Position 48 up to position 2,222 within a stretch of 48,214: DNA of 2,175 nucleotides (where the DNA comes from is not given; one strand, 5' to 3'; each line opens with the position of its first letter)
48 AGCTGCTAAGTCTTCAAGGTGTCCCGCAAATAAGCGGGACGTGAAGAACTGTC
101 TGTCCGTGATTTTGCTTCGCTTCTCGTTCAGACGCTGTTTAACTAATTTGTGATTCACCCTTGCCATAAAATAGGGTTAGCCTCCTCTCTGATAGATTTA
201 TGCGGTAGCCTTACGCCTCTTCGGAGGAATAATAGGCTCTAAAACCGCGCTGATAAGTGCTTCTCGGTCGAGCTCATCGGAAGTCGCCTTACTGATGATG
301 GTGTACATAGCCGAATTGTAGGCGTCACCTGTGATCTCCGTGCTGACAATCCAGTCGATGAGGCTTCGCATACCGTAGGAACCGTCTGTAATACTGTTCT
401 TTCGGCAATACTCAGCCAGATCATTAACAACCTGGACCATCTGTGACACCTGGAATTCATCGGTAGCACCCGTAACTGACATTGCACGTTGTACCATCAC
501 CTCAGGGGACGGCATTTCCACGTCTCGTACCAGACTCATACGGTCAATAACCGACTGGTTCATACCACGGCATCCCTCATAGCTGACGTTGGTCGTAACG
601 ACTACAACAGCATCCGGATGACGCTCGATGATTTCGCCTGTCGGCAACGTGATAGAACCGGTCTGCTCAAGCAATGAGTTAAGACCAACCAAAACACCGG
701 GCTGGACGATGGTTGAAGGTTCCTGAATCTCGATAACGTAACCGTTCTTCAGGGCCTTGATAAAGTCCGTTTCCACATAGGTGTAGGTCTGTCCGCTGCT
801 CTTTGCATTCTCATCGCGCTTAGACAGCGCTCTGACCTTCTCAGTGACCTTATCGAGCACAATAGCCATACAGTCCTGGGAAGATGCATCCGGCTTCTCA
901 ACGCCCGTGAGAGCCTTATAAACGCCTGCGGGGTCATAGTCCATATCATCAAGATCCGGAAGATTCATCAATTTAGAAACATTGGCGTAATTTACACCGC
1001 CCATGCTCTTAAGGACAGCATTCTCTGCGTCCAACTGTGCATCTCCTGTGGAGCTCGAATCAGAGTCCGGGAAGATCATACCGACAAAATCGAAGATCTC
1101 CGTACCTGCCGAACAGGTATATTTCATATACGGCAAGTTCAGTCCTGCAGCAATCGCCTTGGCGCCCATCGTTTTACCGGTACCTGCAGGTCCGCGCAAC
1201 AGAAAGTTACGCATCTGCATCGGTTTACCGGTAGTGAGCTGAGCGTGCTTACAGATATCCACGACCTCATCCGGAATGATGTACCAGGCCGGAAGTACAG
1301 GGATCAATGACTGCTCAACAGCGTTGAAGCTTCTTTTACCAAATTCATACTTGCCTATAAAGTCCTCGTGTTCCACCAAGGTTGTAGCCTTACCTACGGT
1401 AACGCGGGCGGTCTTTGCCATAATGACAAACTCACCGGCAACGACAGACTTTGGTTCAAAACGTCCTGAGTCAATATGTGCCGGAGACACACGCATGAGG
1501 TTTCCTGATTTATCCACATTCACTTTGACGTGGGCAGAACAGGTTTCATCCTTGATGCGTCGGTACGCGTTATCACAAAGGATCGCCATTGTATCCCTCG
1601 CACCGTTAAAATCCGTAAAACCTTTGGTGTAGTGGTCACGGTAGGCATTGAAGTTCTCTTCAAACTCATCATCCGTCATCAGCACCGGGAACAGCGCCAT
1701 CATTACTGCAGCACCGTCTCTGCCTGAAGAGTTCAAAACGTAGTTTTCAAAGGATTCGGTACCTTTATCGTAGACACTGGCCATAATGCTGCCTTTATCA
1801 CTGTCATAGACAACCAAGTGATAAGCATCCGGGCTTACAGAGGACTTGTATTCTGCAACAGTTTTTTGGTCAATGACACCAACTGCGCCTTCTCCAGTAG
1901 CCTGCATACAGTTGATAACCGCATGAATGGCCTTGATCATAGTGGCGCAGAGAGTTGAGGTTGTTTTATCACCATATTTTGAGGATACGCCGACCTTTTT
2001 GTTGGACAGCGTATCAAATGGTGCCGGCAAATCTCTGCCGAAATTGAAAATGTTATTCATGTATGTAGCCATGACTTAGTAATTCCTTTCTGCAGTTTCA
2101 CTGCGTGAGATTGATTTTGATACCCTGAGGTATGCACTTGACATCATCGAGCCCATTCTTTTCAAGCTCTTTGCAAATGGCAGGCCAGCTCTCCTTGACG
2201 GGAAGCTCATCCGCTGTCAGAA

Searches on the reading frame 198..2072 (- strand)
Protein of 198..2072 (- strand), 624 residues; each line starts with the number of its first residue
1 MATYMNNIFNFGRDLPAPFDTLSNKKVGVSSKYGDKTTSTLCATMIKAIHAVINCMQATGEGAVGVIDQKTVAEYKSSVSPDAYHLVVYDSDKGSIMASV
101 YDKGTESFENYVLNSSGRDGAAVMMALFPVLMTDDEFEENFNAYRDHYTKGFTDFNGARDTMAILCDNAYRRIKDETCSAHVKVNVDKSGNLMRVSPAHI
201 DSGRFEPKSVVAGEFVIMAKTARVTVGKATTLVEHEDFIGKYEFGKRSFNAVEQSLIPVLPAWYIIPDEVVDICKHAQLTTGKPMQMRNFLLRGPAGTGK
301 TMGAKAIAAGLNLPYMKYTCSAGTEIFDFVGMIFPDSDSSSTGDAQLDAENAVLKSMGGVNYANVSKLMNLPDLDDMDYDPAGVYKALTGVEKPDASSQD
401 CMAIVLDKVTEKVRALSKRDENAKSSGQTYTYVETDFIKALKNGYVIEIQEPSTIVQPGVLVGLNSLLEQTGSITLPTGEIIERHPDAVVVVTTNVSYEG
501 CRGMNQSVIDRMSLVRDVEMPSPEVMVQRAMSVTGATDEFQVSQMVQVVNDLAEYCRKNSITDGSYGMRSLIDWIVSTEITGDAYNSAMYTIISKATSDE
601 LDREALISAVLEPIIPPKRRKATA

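Call 11: search_protein_families(library=pfam, proteins=[window:198-2072:-], max_evalue=0.01)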
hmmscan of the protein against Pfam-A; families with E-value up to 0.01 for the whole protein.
window:198-2072:- (624 aa): 4 families
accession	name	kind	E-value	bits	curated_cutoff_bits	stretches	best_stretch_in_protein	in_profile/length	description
PF07728.20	AAA_5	-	2.4e-08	34.5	22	1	289-336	1-49/139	AAA domain (dynein-related subfamily)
PF12774.13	AAA_6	-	1.8e-05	24.3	25.2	0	292-326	37-71/327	Hydrolytic ATP binding site of dynein motor region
PF00004.35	AAA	-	0.00014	22.8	21.2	1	291-322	2-33/131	ATPase family associated with various cellular activities (AAA)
PF13401.12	AAA_22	-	0.0041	17.9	27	1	290-340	8-61/130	AAA domain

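Call 58: search_protein_families(library=ncbifam, proteins=[window:198-2072:-], max_evalue=0.001)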
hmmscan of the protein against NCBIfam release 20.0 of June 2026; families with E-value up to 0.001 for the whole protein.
window:198-2072:- (624 aa): 7 families
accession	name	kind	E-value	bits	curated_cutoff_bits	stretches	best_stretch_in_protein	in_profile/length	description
TIGR02640.1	gas_vesic_GvpN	equivalog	4.7e-06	26.3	266.8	0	290-331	24-65/262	gas vesicle protein GvpN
TIGR01650.1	PD_CobS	equivalog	2e-05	24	558.55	0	457-605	147-306/327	cobaltochelatase subunit CobS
NF011904.1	PRK15377.1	subfamily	0.00019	19.9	500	1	14-128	261-372/606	type III secretion system effector HECT-type E3 ubiquitin transferase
NF003745.1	PRK05342.1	equivalog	0.00025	20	359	0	285-316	107-138/418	ATP-dependent Clp protease ATP-binding subunit ClpX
TIGR01241.2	FtsH_fam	equivalog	0.00051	18.9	600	1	290-331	198-239/598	ATP-dependent zinc metalloprotease FtsH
NF042959.1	IteA_antiphage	equivalog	0.00087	18.5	510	0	275-319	113-157/367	anti-phage ATPase IteA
TIGR00382.1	clpX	equivalog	0.00087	18.4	370.75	0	285-317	115-147/414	ATP-dependent protease ATP-binding subunit ClpX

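Call 102: search_dna_similar(query=window:198-2072:-, collection=phages, mode=protein, max_rows=12)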
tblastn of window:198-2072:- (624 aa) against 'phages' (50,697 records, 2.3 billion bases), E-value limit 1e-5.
Records with a match: 7; places in all: 7; records where one place covers at least 80% of the query: 3.
Best place of each record, by identity: 60-80% 1; <60% 6.
By first word of the organism name: Bacteriophage 4; Listeria 2; Staphylococcus 1.
By host as written in the record: - 4; Listeria monocytogenes 2; Staphylococcus aureus 1.
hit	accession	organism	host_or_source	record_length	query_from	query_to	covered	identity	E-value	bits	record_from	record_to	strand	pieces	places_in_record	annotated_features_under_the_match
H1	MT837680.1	Bacteriophage sp.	human fecal samples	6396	1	536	86%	69.7%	0e+0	796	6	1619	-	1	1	record has no annotation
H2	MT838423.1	Bacteriophage sp.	human fecal samples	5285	3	613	98%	42.0%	8e-140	451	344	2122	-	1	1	record has no annotation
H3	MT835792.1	Bacteriophage sp.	human fecal samples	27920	6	622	99%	37.3%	7e-128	421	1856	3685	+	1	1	record has no annotation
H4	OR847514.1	Listeria phage LM 4-11-1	Listeria monocytogenes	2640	229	599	59%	31.5%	2e-41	166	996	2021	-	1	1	record has no annotation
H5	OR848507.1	Listeria phage LM 4-14-1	Listeria monocytogenes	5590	229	599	59%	31.5%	3e-41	166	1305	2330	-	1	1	record has no annotation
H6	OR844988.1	Staphylococcus phage SA 1306 Kay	Staphylococcus aureus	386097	410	610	32%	25.7%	6e-7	59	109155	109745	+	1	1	record has no annotation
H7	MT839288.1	Bacteriophage sp.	human fecal samples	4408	531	617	14%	36.8%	1e-10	71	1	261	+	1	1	record has no annotation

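Call 103: search_dna_similar(query=window:198-2072:-, collection=plasmids, mode=protein, max_rows=12)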
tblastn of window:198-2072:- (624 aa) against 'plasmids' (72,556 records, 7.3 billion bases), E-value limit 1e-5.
Records with a match: 2; places in all: 2; records where one place covers at least 80% of the query: 0.
Best place of each record, by identity: <60% 2.
By first word of the organism name: Enterococcus 1; Staphylococcus 1.
By predicted mobility (MOB-suite, as given by PLSDB): conjugative 1; non-mobilizable 1.
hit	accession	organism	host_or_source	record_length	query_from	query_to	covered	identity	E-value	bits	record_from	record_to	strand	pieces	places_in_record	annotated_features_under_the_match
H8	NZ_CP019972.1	Enterococcus faecium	Homo sapiens,rectal swab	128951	229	599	59%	31.5%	2e-40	166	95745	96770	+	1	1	AAA family ATPase | DUF6530 family protein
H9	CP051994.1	Staphylococcus aureus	Homo sapiens,respiratory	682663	410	610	32%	25.7%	2e-6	59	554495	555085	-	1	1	MoxR family ATPase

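Call 105: get_annotated_region(hit=H1, flank=6000)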
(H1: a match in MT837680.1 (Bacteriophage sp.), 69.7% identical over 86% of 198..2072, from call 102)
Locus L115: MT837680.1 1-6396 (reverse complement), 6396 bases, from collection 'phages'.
description: UNVERIFIED: Bacteriophage sp. clone scaffold_5468 genomic sequence.
organism: Bacteriophage sp. (NCBI taxid 38018)
taxonomy: Viruses
host: -; source: human fecal samples; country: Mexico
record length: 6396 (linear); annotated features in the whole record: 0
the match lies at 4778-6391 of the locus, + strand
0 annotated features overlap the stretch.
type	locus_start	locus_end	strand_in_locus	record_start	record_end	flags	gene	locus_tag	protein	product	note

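Call 106: get_annotated_region(hit=H2, flank=6000)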
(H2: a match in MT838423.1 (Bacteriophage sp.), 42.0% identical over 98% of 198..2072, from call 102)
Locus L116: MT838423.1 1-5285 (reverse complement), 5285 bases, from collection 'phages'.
description: UNVERIFIED: Bacteriophage sp. clone scaffold_7615 genomic sequence.
organism: Bacteriophage sp. (NCBI taxid 38018)
taxonomy: Viruses
host: -; source: human fecal samples; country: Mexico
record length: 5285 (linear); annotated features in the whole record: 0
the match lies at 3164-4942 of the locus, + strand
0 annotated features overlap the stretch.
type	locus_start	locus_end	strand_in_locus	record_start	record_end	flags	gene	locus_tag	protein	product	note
